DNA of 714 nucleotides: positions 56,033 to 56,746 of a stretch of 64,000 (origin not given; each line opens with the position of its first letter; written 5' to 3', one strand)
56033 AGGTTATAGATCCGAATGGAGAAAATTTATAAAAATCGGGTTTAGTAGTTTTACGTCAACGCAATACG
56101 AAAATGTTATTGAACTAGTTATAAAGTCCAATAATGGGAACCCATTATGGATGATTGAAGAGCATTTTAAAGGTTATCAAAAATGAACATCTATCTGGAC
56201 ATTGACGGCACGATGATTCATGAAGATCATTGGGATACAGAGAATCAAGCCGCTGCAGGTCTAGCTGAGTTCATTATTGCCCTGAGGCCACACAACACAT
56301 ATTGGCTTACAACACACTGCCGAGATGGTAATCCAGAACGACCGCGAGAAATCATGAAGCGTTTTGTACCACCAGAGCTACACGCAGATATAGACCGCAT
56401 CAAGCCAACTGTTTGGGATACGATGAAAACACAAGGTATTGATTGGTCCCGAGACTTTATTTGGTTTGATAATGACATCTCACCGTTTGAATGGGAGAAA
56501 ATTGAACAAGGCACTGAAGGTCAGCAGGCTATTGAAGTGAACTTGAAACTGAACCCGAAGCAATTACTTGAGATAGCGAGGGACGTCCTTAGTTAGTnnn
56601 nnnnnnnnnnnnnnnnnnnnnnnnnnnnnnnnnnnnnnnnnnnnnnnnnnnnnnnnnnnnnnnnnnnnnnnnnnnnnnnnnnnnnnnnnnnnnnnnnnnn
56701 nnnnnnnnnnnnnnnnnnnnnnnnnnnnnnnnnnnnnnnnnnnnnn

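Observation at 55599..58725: Four uncharacterised ORFs wedged between the DNA translocase and the Type III R-M system: candidate defence or anti-defence cargo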

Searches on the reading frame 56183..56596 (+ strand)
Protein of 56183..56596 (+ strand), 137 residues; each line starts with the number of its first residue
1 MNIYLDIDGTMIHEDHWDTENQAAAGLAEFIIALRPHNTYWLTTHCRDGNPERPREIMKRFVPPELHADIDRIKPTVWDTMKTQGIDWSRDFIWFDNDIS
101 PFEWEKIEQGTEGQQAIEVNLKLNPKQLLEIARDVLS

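Call 3: search_protein_families(library=pfam, proteins=[window:56183-56596:+], max_evalue=0.1)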
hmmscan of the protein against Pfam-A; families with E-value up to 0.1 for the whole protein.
window:56183-56596:+ (137 aa): 0 families

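Call 4: search_protein_families(library=padloc, proteins=[window:56183-56596:+], max_evalue=0.1)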
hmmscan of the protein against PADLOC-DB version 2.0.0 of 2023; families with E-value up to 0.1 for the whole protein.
window:56183-56596:+ (137 aa): 0 families

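Call 5: search_protein_families(library=phrogs, proteins=[window:56183-56596:+], max_evalue=0.1)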
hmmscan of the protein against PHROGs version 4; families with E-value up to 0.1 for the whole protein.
window:56183-56596:+ (137 aa): 0 families

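Call 6: search_protein_families(library=ncbifam, proteins=[window:56183-56596:+], max_evalue=0.1)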
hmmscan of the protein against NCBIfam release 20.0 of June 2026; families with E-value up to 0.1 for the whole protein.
window:56183-56596:+ (137 aa): 0 families

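Call 16: search_solved_structures(query=window:56183-56596:+, max_evalue=10, show_alignments=2)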
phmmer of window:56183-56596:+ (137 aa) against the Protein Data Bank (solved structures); distinct sequences matched with E-value up to 10: 4.
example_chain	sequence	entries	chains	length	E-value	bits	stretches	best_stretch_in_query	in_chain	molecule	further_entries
9ubw_K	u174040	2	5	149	0.53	13.3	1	14-47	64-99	Cation channel sperm-associated auxiliary subunit zeta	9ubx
5b5l_A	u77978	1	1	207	0.59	13.1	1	70-102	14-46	acetyl esterase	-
5b5s_A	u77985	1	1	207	0.64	13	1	70-102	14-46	Acetic acid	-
7eeb_K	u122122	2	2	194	0.73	12.8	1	14-46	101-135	Cation channel sperm-associated protein subunit zeta | Cation channel sperm-associated auxiliary subunit zeta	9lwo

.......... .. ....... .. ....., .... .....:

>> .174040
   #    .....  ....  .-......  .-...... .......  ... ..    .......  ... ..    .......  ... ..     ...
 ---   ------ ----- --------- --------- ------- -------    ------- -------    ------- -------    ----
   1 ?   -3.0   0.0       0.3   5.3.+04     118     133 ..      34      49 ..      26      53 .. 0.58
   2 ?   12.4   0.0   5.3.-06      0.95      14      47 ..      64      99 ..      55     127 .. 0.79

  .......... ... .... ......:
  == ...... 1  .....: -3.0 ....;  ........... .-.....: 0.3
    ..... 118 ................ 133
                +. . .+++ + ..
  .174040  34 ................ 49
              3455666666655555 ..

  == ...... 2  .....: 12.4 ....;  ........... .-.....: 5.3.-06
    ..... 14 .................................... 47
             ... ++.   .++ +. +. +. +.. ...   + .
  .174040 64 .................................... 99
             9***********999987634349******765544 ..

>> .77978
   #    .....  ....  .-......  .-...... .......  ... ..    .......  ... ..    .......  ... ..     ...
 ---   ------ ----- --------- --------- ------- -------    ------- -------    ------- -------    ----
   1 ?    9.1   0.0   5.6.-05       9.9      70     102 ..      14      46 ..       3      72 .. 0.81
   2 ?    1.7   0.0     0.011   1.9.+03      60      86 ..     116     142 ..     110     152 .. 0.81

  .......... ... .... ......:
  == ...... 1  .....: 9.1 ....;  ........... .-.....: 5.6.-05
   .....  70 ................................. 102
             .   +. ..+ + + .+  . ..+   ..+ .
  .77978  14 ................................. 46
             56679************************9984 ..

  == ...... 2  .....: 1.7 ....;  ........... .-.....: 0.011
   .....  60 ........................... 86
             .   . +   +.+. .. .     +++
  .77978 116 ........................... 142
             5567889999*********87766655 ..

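Call 58: search_protein_representatives(protein=window:56183-56593:+)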
Query: 137 residues. Proteins with E-value up to 0.001 (for the whole library): 335; up to 1e-10: 122; up to 1e-30: 10. The best 150 are listed.
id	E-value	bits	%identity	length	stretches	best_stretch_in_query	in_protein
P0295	8.4e-51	187.8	63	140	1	1-136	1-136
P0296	6.6e-38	146.0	51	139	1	1-135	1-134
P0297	7.0e-37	142.7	64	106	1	11-112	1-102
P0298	9.3e-34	132.5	56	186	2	37-136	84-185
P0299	2.2e-33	131.3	58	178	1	1-116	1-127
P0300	2.9e-32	127.7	48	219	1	1-135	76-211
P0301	4.7e-32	127.0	46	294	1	2-136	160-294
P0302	5.0e-31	123.7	48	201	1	2-136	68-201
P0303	5.4e-31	123.6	46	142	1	1-135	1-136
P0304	6.0e-31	123.4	70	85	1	1-79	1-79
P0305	3.9e-28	114.3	52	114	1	3-102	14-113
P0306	1.0e-23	99.9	41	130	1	1-130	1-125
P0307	3.7e-23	98.2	57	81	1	58-136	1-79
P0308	1.6e-21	92.9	55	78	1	58-133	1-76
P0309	1.9e-21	92.6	41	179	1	1-131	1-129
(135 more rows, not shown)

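Call 62: search_protein_families(library=pfam, alignment_id=A5, max_evalue=0.001)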
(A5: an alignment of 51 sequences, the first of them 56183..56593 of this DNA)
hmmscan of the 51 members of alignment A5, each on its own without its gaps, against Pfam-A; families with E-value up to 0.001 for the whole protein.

A. member 1, window:56183-56593:+ (137 aa): 0 families

B. families by the number of members that match (of 51 scanned): 13 families
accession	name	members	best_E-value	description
PF09397.16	FtsK_gamma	5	5.3e-23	Ftsk gamma domain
PF18143.6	HAD_SAK_2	4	4.4e-30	HAD domain in Swiss Army Knife RNA repair proteins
PF00583.31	Acetyltransf_1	1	1.8e-16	Acetyltransferase (GNAT) family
PF13508.13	Acetyltransf_7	1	7.5e-15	Acetyltransferase (GNAT) domain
PF08334.16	T2SSG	1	1.8e-10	Type II secretion system (T2SS), protein G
PF13673.13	Acetyltransf_10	1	2e-10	Acetyltransferase (GNAT) domain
PF04664.18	OGFr_N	1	2.9e-10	Opioid growth factor receptor (OGFr) conserved region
PF01966.28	HD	1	5.2e-10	HD domain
PF01580.24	FtsK_SpoIIIE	1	1.7e-08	FtsK/SpoIIIE family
PF08445.16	FR47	1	1.1e-06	FR47-like protein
PF25013.1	LRR_Zer-1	1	3.4e-06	Zer-1-like, Leucine-rich repeats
PF07963.17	N_methyl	1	1.6e-05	Prokaryotic N-terminal methylation motif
PF13401.12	AAA_22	1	0.00027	AAA domain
